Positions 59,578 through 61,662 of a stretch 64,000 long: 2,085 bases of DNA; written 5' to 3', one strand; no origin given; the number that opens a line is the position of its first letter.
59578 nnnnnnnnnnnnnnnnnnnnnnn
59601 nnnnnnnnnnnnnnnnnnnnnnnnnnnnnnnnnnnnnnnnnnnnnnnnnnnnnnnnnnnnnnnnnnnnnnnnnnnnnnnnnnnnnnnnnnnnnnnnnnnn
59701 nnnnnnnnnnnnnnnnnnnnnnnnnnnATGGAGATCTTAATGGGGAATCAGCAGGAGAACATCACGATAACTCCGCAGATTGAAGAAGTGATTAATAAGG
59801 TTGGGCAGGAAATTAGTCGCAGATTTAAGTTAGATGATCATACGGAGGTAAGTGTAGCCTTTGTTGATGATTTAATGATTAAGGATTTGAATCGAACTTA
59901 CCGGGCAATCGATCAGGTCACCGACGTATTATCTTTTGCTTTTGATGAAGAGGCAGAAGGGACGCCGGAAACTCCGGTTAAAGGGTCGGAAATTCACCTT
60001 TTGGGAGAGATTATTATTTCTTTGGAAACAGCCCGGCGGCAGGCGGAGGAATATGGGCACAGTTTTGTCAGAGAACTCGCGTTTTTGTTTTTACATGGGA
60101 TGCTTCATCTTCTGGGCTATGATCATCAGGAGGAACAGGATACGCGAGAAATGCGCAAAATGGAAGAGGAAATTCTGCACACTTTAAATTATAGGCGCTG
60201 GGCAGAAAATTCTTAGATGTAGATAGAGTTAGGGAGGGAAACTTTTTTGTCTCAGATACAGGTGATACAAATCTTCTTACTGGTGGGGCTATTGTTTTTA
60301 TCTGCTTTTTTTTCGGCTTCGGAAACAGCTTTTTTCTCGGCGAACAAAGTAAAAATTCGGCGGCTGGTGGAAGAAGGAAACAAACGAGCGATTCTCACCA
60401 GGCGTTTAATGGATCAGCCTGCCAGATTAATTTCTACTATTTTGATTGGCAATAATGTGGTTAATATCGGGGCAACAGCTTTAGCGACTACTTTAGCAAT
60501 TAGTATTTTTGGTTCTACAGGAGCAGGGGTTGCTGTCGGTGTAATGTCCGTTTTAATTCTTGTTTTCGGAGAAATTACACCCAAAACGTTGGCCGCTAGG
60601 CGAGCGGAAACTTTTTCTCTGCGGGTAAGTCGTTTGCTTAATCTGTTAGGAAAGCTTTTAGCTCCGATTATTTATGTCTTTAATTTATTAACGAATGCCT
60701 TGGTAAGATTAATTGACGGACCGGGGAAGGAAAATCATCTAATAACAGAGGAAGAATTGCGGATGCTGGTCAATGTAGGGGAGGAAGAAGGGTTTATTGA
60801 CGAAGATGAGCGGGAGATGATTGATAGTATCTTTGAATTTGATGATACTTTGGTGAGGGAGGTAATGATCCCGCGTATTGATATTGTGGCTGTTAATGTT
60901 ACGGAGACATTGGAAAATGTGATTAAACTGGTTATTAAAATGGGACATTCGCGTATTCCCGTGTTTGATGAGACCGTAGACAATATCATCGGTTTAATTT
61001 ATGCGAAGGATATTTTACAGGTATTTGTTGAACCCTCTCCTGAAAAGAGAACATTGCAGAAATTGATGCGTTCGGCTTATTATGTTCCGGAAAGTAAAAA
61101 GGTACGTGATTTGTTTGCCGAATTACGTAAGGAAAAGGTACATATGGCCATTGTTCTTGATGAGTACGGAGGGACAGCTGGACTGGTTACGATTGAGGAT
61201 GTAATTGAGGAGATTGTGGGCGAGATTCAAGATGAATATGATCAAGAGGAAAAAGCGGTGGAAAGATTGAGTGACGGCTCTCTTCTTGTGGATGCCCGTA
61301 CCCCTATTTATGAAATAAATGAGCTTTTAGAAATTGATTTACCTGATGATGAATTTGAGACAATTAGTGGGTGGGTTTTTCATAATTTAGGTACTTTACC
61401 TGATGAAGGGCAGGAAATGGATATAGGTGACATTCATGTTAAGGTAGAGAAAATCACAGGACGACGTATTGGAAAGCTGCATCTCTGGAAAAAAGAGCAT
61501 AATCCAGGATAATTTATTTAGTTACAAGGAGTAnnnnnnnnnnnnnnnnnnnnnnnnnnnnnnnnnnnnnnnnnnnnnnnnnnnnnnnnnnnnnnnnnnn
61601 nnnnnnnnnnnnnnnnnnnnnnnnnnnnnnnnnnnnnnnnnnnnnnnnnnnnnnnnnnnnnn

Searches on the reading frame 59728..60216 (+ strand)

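Call 7: search_protein_families(library=pfam, proteins=[window:59728-60216:+], max_evalue=0.01)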
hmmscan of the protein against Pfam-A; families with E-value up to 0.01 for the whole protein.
window:59728-60216:+ (162 aa): 1 family
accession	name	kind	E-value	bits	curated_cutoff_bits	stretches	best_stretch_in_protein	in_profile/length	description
PF02130.23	YbeY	-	7.1e-46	155.7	25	1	15-152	4-128/129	Endoribonuclease YbeY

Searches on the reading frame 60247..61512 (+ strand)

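Call 7: search_protein_families(library=pfam, proteins=[window:60247-61512:+], max_evalue=0.01)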
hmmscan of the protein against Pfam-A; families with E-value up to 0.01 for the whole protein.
window:60247-61512:+ (421 aa): 3 families
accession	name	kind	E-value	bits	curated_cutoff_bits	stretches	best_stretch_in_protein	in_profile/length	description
PF01595.25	CNNM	-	1.8e-58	197.7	28.4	1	11-188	2-181/181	Cyclin M transmembrane N-terminal domain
PF03471.22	CorC_HlyC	-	5.4e-22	78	27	1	340-413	2-77/81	Transporter associated domain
PF00571.33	CBS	-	7.3e-16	58.7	24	2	203-261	1-56/57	CBS domain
